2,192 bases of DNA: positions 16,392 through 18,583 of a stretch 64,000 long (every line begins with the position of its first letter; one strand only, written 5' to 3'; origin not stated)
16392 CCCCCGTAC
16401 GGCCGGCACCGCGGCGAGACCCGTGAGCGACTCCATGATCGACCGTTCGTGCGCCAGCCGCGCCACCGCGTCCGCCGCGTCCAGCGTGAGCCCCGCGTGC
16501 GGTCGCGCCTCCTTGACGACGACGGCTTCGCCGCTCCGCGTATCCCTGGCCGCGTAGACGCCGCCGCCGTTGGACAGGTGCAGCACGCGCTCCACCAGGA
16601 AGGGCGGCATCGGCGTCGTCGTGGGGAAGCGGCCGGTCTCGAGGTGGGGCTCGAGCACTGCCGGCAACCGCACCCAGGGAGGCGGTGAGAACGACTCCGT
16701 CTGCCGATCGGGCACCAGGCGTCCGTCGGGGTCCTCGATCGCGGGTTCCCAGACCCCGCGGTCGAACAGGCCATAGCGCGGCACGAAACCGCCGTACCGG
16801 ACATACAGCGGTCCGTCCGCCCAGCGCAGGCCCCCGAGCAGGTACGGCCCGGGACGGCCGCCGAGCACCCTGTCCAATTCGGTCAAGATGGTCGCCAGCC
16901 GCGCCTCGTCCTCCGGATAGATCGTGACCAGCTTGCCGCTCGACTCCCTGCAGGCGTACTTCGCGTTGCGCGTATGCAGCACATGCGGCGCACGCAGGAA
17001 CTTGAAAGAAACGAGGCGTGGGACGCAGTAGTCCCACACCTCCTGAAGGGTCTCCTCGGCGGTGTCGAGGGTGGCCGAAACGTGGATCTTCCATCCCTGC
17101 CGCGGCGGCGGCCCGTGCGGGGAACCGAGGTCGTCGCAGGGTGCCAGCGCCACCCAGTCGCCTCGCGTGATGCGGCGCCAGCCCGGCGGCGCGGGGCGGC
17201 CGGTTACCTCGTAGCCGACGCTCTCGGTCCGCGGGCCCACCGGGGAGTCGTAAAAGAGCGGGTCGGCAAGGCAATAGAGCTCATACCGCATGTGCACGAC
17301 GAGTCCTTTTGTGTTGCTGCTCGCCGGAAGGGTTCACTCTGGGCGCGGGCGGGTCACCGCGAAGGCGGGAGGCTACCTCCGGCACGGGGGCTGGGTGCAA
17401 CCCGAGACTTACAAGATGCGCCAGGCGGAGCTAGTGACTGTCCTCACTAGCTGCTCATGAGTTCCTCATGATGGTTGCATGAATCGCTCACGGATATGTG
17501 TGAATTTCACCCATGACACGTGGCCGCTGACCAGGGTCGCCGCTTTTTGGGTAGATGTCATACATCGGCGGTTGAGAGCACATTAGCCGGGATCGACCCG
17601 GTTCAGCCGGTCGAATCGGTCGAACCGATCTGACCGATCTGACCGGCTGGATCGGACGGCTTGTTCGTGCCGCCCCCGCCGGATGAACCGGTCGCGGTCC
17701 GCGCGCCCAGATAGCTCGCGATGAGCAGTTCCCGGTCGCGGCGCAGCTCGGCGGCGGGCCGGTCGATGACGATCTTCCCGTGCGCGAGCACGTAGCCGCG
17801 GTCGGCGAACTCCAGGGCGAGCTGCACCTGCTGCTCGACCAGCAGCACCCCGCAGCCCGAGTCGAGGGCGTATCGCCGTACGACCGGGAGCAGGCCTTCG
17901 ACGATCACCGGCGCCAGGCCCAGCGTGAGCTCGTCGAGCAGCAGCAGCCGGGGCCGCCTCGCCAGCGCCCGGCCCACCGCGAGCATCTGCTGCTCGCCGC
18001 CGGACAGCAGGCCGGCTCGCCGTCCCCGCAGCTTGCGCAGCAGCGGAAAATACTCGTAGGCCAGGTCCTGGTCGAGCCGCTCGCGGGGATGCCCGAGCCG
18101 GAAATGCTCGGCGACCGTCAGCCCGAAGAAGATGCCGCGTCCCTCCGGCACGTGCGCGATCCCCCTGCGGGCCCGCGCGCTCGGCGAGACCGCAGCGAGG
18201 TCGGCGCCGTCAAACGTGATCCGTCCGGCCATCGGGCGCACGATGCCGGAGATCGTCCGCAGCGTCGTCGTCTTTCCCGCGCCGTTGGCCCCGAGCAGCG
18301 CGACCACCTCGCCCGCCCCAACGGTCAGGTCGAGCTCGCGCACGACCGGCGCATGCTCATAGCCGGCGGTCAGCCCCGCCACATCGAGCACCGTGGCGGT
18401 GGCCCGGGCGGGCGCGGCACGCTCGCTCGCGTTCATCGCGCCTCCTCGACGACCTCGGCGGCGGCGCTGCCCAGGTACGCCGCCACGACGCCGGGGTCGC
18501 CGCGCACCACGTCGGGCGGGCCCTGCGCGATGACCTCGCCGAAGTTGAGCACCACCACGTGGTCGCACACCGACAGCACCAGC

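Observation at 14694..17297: Class III lanthipeptide synthetase (LanKC) without an adjacent precursor peptide gene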

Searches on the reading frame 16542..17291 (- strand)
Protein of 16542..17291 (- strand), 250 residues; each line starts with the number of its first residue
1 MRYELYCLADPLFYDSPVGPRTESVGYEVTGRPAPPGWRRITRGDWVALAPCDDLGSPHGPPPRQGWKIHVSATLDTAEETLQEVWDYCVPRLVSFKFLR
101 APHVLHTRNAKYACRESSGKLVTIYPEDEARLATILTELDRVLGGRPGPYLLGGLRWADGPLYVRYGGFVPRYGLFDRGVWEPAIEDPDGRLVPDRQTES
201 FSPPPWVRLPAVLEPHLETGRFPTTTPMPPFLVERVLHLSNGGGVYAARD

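Call 46: search_solved_structures(query=window:16542-17291:-, max_evalue=0.001, show_alignments=5)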
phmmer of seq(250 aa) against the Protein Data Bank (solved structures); distinct sequences matched with E-value up to 0.001: 12.
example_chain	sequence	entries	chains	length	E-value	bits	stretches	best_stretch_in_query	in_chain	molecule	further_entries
9ugq_A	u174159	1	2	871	4.6e-27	98.2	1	3-248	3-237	SalKC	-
8sao_B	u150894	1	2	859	1.3e-23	86.9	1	62-248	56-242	Class III lanthionine synthetase LanKC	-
8sap_A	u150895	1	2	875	1.3e-23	86.9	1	62-248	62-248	Class III lanthionine synthetase LanKC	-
8sam_A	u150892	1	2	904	1.4e-23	86.8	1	62-248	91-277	Class III lanthipeptide, Class III lanthionine synthetase LanKC fusion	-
8wgo_A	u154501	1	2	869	3.4e-23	85.5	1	34-249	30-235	Protein kinase domain-containing protein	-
8w7j_A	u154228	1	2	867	3.7e-23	85.4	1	34-249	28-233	Protein kinase domain-containing protein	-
8w7l_A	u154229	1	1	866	3.9e-23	85.3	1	34-249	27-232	Protein kinase domain-containing protein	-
8w7a_A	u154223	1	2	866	3.9e-23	85.3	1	34-249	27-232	Protein kinase domain-containing protein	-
8w7l_B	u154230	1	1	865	4.1e-23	85.3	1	34-249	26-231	Protein kinase domain-containing protein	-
9wop_A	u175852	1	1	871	2.4e-21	79.5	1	63-248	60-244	Protein kinase domain-containing protein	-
9wj0_A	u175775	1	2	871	2.4e-21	79.4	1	63-248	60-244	Protein kinase domain-containing protein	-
8car_A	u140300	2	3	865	4.9e-20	75.2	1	16-221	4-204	Serine/threonine protein kinase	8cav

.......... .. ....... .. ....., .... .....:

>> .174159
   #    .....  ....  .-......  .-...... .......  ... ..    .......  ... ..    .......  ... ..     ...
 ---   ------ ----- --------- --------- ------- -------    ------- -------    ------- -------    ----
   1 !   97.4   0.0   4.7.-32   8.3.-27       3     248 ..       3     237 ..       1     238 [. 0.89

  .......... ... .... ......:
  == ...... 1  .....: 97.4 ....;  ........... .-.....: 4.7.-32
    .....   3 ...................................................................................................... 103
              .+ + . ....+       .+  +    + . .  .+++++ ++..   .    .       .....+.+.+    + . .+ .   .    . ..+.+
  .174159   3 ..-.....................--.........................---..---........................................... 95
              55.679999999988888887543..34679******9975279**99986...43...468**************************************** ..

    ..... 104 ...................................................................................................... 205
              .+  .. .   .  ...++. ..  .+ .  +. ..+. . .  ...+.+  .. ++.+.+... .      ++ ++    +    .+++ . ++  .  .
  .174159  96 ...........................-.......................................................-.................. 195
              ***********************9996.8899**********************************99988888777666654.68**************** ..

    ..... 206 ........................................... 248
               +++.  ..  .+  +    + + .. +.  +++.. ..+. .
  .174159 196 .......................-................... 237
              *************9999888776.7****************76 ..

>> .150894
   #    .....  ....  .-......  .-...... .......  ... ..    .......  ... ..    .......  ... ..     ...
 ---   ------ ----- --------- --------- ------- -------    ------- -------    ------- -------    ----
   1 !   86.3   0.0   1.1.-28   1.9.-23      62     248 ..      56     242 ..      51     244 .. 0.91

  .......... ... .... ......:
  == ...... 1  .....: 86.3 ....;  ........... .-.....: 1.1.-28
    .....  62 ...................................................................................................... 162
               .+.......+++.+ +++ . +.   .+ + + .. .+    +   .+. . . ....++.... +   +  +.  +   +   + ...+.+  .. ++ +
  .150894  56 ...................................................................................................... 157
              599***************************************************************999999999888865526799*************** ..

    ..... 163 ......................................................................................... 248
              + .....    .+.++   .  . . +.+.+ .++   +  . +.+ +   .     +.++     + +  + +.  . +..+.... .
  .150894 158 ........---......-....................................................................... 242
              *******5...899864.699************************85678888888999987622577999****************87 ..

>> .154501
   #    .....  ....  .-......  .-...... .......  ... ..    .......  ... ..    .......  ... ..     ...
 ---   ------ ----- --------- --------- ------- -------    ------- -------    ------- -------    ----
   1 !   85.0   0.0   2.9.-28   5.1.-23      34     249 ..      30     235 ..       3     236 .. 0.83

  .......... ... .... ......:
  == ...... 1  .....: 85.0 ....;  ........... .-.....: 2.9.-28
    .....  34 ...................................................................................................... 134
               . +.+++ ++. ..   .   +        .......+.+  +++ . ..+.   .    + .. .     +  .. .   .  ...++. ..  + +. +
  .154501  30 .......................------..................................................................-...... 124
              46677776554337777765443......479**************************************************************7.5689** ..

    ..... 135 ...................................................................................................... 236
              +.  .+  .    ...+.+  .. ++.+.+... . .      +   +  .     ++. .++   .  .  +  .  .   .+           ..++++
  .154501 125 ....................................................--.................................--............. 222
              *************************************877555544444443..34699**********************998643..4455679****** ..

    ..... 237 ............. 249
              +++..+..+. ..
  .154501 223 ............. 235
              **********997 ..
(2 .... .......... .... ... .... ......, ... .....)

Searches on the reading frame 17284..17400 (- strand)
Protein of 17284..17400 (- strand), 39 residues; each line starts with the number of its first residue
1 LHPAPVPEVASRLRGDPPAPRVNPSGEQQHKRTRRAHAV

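Call 70: search_protein_families(library=ncbifam, proteins=[window:17284-17400:-], max_evalue=10)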
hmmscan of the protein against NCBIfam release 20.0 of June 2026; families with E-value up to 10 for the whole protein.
seq(39 aa): 0 families

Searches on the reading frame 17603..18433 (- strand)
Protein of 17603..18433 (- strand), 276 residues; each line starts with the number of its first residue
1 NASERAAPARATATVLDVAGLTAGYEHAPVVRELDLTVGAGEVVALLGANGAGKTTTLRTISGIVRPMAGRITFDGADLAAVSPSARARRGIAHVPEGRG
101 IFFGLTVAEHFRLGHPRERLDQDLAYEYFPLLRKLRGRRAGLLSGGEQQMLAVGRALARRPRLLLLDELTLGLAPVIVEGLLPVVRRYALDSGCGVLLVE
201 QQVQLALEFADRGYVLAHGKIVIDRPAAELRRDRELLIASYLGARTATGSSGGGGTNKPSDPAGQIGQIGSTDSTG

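Call 53: search_protein_families(library=pfam, proteins=[window:17603-18433:-], max_evalue=0.001)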
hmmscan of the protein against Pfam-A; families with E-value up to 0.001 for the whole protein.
window:17603-18433:- (276 aa): 2 families
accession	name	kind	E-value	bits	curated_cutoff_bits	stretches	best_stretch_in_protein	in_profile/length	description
PF00005.33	ABC_tran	-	1.1e-27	97.8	25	1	32-170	2-136/137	ABC transporter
PF13304.12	AAA_21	-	1.1e-08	36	27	1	137-189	232-287/304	AAA domain, putative AbiEii toxin, Type IV TA system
